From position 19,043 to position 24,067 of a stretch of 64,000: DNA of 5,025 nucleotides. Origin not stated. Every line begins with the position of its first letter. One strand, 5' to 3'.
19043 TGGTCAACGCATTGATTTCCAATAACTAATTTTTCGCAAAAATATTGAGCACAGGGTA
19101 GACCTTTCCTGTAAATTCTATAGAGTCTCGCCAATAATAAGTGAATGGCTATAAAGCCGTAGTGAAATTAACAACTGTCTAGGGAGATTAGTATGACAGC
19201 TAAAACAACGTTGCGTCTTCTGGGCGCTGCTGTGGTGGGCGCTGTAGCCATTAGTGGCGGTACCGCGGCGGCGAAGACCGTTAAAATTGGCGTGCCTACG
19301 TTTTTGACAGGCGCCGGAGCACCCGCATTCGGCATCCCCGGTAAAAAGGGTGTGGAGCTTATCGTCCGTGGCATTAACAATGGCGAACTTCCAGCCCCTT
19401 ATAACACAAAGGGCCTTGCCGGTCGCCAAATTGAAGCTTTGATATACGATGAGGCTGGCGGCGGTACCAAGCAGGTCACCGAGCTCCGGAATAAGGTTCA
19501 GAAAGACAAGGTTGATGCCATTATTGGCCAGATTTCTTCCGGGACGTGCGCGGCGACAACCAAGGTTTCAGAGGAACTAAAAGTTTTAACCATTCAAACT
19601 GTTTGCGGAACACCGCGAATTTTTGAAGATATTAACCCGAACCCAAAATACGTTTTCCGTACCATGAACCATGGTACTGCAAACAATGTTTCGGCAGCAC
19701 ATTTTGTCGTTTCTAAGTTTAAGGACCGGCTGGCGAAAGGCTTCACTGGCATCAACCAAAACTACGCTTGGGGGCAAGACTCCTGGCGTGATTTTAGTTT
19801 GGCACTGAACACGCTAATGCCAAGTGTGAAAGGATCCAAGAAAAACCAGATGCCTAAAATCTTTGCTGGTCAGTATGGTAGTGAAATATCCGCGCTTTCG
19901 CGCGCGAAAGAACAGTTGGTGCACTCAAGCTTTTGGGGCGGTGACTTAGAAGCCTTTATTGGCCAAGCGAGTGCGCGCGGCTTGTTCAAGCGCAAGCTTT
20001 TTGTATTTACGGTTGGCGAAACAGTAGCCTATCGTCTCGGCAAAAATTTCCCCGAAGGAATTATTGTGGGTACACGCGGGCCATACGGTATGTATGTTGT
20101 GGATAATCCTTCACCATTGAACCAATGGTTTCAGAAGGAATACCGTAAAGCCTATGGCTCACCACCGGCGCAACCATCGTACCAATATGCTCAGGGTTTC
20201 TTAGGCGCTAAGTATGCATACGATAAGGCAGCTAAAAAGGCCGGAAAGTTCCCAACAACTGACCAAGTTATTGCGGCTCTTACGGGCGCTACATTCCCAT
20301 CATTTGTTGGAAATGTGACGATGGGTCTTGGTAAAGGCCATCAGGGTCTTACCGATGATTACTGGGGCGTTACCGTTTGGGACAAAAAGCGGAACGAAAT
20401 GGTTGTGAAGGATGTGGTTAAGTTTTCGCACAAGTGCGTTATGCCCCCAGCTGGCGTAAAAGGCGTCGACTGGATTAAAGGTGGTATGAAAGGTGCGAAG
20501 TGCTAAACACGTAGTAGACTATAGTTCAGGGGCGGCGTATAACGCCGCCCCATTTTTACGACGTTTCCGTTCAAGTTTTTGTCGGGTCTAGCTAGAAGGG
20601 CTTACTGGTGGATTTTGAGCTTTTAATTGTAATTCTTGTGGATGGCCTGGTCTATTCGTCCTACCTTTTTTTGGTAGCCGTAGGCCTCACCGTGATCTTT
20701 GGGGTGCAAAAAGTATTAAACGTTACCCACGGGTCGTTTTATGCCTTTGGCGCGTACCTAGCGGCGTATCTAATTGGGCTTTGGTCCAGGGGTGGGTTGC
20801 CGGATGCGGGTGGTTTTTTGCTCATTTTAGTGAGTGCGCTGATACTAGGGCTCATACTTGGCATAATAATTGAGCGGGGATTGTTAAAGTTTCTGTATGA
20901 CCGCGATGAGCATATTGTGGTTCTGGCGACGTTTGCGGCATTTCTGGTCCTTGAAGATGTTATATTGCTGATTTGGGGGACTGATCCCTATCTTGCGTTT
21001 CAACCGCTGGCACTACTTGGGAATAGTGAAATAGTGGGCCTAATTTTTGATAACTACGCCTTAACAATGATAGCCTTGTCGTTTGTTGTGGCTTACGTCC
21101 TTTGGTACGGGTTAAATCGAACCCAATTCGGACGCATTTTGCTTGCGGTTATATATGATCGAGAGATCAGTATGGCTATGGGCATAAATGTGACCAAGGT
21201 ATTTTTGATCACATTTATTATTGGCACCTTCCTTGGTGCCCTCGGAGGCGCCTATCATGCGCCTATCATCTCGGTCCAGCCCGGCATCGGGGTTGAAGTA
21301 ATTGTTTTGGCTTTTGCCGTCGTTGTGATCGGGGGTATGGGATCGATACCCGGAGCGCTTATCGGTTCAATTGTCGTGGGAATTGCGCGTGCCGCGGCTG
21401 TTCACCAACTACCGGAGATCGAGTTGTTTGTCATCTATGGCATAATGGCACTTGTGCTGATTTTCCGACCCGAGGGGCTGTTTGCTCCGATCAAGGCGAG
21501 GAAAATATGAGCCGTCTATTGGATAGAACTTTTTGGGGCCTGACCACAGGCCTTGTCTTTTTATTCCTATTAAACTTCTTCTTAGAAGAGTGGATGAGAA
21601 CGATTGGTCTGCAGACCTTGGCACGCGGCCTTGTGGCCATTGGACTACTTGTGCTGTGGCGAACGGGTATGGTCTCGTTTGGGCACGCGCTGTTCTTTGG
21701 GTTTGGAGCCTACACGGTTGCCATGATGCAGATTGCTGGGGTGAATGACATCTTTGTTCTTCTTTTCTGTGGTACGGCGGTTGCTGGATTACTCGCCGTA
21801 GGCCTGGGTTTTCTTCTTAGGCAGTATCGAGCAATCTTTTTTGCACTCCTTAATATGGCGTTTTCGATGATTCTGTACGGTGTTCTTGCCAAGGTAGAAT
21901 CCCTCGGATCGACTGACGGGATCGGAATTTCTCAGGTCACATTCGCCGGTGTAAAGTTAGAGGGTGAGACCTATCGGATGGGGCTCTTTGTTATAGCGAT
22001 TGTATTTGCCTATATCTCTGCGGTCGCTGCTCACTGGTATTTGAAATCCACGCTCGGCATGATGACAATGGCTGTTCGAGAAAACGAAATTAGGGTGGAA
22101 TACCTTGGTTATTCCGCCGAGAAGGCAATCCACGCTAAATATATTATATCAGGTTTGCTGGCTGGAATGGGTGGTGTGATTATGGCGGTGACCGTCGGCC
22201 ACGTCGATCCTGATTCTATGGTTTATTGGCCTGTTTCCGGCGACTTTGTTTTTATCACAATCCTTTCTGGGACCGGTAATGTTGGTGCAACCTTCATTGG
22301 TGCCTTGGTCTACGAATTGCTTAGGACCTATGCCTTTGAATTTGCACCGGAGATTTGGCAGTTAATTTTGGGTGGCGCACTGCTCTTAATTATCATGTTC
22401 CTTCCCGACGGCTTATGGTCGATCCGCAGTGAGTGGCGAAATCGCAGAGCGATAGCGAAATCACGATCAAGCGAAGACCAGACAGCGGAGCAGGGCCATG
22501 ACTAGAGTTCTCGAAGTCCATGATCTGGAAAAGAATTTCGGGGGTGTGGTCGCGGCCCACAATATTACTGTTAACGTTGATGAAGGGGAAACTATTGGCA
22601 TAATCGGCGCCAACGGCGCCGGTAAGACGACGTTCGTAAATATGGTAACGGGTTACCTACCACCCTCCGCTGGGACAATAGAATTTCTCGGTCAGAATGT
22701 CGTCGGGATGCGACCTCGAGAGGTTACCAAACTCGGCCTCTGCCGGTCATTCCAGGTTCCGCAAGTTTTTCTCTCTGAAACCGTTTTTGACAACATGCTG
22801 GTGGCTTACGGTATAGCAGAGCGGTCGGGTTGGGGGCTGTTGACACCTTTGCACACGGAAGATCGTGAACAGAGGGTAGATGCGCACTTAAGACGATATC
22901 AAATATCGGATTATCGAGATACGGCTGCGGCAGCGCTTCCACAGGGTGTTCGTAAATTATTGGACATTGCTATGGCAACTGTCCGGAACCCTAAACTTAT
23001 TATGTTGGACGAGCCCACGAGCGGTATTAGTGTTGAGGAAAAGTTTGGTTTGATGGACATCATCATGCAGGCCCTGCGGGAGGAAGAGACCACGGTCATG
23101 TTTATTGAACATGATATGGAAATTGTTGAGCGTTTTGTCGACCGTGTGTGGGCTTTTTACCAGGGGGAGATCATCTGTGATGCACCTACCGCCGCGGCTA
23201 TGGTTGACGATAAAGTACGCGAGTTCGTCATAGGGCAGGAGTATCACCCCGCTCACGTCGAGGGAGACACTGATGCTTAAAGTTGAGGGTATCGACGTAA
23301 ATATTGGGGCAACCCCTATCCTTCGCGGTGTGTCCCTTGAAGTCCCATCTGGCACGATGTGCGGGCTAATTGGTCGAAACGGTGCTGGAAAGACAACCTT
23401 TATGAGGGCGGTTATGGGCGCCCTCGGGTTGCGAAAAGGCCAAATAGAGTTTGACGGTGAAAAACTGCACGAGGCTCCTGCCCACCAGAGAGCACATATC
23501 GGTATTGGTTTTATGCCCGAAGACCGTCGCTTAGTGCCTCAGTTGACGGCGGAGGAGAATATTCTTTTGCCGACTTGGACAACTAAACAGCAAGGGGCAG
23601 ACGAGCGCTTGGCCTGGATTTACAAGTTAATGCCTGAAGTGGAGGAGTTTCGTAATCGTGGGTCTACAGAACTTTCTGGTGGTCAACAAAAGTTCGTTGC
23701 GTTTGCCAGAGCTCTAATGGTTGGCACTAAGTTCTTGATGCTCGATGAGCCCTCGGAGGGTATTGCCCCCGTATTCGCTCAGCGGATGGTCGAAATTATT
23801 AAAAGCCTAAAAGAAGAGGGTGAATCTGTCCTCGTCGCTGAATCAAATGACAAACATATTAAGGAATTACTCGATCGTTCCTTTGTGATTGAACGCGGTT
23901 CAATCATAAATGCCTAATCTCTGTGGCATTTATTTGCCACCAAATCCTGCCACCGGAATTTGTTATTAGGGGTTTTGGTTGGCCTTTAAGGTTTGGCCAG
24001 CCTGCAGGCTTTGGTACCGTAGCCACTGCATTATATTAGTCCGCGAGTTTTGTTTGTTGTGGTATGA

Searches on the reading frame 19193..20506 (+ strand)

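Call 15: search_protein_families(library=pfam, proteins=[window:19193-20506:+], max_evalue=0.0001)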
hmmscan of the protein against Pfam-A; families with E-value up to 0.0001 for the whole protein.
window:19193-20506:+ (437 aa): 2 families
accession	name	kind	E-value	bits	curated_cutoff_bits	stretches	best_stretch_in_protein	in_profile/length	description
PF13458.12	Peripla_BP_6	-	2.7e-44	152.7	31.7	1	29-395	1-338/343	Periplasmic binding protein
PF13433.12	Peripla_BP_5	-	4.7e-10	39.5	27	1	51-382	21-325/363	Periplasmic binding protein domain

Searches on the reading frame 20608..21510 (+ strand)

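Call 15: search_protein_families(library=pfam, proteins=[window:20608-21510:+], max_evalue=0.0001)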
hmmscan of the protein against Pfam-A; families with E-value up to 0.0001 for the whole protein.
window:20608-21510:+ (300 aa): 1 family
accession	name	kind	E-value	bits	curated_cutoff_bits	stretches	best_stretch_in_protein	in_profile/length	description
PF02653.21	BPD_transp_2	-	2.3e-39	135.6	26.8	1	10-284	2-269/269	Branched-chain amino acid transport system / permease component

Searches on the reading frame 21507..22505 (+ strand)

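Call 15: search_protein_families(library=pfam, proteins=[window:21507-22505:+], max_evalue=0.0001)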
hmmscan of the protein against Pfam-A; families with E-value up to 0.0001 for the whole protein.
window:21507-22505:+ (332 aa): 1 family
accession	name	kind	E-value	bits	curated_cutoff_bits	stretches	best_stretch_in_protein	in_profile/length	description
PF02653.21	BPD_transp_2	-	2e-29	103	26.8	1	38-296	10-268/269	Branched-chain amino acid transport system / permease component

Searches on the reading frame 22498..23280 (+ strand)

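Call 15: search_protein_families(library=pfam, proteins=[window:22498-23280:+], max_evalue=0.0001)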
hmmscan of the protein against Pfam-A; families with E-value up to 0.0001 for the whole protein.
window:22498-23280:+ (260 aa): 2 families
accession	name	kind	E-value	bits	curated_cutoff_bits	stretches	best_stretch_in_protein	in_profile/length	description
PF00005.33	ABC_tran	-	3.3e-26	93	25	1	21-175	2-137/137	ABC transporter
PF13304.12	AAA_21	-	1.4e-07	32.4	27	0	123-199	220-292/304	AAA domain, putative AbiEii toxin, Type IV TA system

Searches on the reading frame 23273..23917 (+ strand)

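Call 82: search_protein_families(library=pfam, proteins=[window:23273-23917:+], max_evalue=0.0001)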
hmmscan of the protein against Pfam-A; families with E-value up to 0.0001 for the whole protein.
window:23273-23917:+ (214 aa): 3 families
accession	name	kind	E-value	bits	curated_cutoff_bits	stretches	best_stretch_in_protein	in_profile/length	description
PF00005.33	ABC_tran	-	2.1e-29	103.3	25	1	17-161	1-136/137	ABC transporter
PF13304.12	AAA_21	-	1.2e-08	35.8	27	0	31-98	3-83/304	AAA domain, putative AbiEii toxin, Type IV TA system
PF02463.25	SMC_N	-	3e-05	24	40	0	29-189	26-195/220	RecF/RecN/SMC N terminal domain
